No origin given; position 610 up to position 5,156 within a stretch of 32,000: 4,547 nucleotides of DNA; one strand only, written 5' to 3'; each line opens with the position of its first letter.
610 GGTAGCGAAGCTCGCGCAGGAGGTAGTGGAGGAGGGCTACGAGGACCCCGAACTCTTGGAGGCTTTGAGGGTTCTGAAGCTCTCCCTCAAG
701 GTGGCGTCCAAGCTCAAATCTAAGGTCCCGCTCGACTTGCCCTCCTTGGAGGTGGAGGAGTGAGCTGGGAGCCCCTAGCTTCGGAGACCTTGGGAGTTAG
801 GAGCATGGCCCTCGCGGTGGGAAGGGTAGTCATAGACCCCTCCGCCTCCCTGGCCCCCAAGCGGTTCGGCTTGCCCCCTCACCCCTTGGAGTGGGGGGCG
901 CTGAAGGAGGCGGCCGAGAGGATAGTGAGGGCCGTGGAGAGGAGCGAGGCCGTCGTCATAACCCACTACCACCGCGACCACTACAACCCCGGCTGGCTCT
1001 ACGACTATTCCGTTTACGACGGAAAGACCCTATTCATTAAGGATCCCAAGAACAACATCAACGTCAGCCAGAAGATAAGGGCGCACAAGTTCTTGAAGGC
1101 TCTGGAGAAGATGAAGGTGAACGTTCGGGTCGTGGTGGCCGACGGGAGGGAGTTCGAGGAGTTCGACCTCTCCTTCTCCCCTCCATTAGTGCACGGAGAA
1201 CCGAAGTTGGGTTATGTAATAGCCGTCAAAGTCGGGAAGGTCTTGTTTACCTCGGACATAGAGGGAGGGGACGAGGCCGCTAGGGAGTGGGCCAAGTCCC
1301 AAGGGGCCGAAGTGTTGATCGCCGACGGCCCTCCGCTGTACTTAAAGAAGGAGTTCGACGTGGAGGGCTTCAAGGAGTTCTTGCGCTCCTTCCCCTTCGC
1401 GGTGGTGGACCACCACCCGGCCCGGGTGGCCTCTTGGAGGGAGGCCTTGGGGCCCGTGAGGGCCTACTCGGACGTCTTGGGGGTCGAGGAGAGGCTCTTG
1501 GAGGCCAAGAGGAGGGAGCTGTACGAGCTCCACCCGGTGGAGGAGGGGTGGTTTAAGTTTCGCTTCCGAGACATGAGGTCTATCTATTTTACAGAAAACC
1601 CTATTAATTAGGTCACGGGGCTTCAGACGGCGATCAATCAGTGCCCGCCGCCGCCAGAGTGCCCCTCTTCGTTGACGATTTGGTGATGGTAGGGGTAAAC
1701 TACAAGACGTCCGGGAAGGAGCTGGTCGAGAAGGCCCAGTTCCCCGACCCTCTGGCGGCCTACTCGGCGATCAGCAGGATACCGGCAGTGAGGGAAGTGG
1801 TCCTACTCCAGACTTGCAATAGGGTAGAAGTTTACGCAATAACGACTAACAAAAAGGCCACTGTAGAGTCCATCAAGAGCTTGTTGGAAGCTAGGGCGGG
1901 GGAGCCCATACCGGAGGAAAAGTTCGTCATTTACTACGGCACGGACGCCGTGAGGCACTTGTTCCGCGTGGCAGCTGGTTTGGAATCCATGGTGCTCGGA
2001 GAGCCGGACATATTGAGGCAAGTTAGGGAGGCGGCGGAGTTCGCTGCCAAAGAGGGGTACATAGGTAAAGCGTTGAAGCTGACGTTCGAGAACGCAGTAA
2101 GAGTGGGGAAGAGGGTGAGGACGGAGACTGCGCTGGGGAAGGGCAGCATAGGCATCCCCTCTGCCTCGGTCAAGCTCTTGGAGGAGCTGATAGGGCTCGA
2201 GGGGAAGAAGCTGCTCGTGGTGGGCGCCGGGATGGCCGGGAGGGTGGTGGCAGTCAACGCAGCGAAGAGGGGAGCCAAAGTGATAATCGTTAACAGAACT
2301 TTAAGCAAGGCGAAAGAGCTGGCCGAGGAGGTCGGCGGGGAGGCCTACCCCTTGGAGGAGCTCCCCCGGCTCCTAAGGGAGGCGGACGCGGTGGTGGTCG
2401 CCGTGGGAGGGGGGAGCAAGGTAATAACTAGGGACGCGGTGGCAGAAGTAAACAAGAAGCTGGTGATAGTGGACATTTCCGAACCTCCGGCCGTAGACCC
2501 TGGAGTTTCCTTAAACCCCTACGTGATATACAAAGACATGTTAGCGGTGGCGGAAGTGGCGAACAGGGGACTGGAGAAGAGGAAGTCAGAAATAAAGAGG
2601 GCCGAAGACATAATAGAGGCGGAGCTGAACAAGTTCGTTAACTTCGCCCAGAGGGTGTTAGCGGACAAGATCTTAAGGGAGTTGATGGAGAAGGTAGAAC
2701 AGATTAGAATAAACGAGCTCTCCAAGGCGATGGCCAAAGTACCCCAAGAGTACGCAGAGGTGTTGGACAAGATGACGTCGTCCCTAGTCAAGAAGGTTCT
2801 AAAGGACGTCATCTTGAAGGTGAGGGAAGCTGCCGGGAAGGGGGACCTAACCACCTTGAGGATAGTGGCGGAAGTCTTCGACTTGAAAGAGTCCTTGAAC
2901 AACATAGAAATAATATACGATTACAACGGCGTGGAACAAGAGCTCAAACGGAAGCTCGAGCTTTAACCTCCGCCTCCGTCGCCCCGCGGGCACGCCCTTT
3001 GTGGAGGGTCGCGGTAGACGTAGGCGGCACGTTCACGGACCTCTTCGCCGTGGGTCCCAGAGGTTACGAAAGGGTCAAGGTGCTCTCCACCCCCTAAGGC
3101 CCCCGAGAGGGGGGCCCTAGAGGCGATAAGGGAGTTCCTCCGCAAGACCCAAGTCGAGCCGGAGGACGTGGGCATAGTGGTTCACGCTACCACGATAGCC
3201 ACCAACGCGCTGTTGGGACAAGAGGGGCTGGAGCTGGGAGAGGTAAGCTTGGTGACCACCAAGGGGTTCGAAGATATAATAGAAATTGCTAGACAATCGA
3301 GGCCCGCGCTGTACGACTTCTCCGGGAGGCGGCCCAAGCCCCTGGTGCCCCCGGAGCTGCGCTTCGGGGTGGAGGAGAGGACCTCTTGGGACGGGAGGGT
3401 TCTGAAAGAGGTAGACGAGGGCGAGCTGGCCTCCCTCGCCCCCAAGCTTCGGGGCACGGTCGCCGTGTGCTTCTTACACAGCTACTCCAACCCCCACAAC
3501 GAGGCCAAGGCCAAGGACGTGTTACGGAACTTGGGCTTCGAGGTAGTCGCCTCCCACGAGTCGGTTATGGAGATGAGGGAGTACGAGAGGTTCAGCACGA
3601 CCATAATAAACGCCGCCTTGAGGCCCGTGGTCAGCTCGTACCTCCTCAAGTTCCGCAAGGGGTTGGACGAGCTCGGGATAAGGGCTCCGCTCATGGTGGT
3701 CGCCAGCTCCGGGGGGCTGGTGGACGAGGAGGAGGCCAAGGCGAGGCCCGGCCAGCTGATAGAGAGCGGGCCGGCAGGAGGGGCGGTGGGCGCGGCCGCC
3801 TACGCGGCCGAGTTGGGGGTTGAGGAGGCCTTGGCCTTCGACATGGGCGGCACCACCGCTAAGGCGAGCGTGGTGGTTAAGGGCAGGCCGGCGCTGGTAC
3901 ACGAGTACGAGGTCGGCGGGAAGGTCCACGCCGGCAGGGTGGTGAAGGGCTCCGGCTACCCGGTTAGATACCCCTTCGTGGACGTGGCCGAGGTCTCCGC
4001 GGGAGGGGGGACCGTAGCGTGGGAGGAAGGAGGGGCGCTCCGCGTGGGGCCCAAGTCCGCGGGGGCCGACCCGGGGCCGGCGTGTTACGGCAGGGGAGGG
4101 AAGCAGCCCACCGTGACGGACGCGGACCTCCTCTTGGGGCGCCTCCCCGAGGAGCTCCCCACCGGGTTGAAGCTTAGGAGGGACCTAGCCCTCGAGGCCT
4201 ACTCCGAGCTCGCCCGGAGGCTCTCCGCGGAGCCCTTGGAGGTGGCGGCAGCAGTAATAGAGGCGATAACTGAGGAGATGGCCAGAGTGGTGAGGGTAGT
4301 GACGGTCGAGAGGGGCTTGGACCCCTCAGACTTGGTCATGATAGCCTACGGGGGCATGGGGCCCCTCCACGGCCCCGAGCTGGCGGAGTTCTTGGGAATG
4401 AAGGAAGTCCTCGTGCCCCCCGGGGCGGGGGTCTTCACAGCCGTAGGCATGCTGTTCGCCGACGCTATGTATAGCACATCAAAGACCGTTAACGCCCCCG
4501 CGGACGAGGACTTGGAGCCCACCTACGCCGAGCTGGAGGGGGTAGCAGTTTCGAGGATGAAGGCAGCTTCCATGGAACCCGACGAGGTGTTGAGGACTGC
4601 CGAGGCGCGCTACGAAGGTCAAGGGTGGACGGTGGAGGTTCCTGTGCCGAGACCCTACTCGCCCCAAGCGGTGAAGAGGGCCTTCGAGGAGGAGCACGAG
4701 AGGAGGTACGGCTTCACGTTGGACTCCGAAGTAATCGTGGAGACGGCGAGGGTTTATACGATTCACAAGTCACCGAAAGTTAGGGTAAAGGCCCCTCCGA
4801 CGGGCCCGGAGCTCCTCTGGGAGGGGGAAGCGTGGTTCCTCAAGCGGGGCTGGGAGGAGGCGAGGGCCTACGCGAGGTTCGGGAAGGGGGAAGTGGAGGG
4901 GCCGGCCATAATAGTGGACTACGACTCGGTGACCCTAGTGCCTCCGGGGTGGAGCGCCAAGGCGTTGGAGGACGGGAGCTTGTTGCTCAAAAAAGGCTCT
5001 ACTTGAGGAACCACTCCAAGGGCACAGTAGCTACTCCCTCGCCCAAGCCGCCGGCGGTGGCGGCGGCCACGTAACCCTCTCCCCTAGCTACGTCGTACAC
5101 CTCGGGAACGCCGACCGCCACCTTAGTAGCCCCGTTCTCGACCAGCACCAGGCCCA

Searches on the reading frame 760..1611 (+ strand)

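Call 16: search_protein_families(library=pfam, proteins=[window:760-1611:+], max_evalue=0.001)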
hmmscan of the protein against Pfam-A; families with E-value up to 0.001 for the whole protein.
window:760-1611:+ (283 aa): 2 families
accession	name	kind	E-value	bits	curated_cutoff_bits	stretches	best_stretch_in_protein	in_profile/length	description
PF12706.13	Lactamase_B_2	-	3.6e-06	27.2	27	1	22-190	2-164/200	Beta-lactamase superfamily domain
PF00753.33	Lactamase_B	-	7e-06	26.6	22.7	0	23-75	18-57/196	Metallo-beta-lactamase superfamily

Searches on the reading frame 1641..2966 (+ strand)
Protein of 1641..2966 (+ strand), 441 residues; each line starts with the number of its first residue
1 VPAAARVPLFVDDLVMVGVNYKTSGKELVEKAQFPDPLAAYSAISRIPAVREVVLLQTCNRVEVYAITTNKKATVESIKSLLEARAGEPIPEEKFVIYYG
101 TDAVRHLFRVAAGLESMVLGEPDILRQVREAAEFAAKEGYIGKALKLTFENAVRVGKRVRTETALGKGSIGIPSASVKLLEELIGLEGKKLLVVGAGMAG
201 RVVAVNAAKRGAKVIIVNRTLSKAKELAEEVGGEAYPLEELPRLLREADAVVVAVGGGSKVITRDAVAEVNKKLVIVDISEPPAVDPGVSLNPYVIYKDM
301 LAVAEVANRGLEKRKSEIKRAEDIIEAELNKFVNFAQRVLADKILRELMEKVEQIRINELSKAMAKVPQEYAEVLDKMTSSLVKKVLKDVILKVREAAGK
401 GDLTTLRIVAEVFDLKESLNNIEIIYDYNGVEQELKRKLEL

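Call 16: search_protein_families(library=pfam, proteins=[window:1641-2966:+], max_evalue=0.001)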
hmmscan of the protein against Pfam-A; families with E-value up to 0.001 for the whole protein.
window:1641-2966:+ (441 aa): 12 families
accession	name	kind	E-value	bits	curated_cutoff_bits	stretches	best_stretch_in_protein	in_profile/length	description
PF05201.20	GlutR_N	-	2.9e-42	144.5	27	1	17-163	1-151/151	Glutamyl-tRNAGlu reductase, N-terminal domain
PF01488.26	Shikimate_DH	-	3.3e-24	86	24.3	1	185-292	9-124/138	Shikimate / quinate 5-dehydrogenase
PF00745.25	GlutR_dimer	-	1.2e-17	64.5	22.9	1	320-415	1-99/99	Glutamyl-tRNAGlu reductase, dimerisation domain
PF02826.25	2-Hacid_dh_C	-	9e-09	35.4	25.1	1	185-286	33-133/178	D-isomer specific 2-hydroxyacid dehydrogenase, NAD binding domain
PF01262.27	AlaDh_PNT_C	-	1.5e-07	31.5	23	1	184-280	24-129/214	Alanine dehydrogenase/PNT, C-terminal domain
PF03446.21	NAD_binding_2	-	1.2e-06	29.1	21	1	193-280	4-93/161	NAD binding domain of 6-phosphogluconate dehydrogenase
PF03807.23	F420_oxidored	-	5.7e-05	24.1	21.6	1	192-279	3-91/94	NADP oxidoreductase coenzyme F420-dependent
PF01408.29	GFO_IDH_MocA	-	6.5e-05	24.1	24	1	190-259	2-74/120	Oxidoreductase family, NAD-binding Rossmann fold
PF07991.19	KARI_N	-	0.00019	21.5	20.6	1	186-255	2-68/165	Acetohydroxy acid isomeroreductase, NADPH-binding domain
PF02882.25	THF_DHG_CYH_C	-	0.00059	19.6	27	0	240-279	72-107/160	Tetrahydrofolate dehydrogenase/cyclohydrolase, NAD(P)-binding domain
PF01134.28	GIDA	-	0.0007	19.2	22.1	0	191-227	2-38/391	Glucose inhibited division protein A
PF00890.30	FAD_binding_2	-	0.00073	19.3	20.4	0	191-220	2-31/414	FAD binding domain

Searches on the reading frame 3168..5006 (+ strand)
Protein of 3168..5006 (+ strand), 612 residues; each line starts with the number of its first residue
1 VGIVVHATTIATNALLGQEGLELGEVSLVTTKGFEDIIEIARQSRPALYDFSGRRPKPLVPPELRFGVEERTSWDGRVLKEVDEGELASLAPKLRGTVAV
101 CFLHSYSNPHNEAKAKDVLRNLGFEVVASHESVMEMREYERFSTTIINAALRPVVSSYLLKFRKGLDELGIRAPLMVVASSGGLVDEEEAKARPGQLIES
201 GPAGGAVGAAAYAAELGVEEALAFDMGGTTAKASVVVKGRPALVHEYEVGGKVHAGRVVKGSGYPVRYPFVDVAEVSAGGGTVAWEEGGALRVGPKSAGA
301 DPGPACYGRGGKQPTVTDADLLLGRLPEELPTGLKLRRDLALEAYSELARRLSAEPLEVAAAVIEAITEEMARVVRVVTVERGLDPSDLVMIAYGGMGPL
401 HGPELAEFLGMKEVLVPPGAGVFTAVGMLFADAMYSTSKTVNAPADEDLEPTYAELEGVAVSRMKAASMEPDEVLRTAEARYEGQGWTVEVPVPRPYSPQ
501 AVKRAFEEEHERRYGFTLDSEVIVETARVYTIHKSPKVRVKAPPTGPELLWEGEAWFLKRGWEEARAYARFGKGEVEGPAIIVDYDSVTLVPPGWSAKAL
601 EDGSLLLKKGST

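Call 16: search_protein_families(library=pfam, proteins=[window:3168-5006:+], max_evalue=0.001)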
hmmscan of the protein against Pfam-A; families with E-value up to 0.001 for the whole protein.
window:3168-5006:+ (612 aa): 2 families
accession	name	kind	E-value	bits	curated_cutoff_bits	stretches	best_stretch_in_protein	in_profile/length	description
PF01968.24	Hydantoinase_A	-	9.9e-93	311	22.9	1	141-434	1-288/291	Hydantoinase/oxoprolinase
PF05378.19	Hydant_A_N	-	4.1e-31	108.5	25.2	1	3-122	59-175/176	Hydantoinase/oxoprolinase N-terminal region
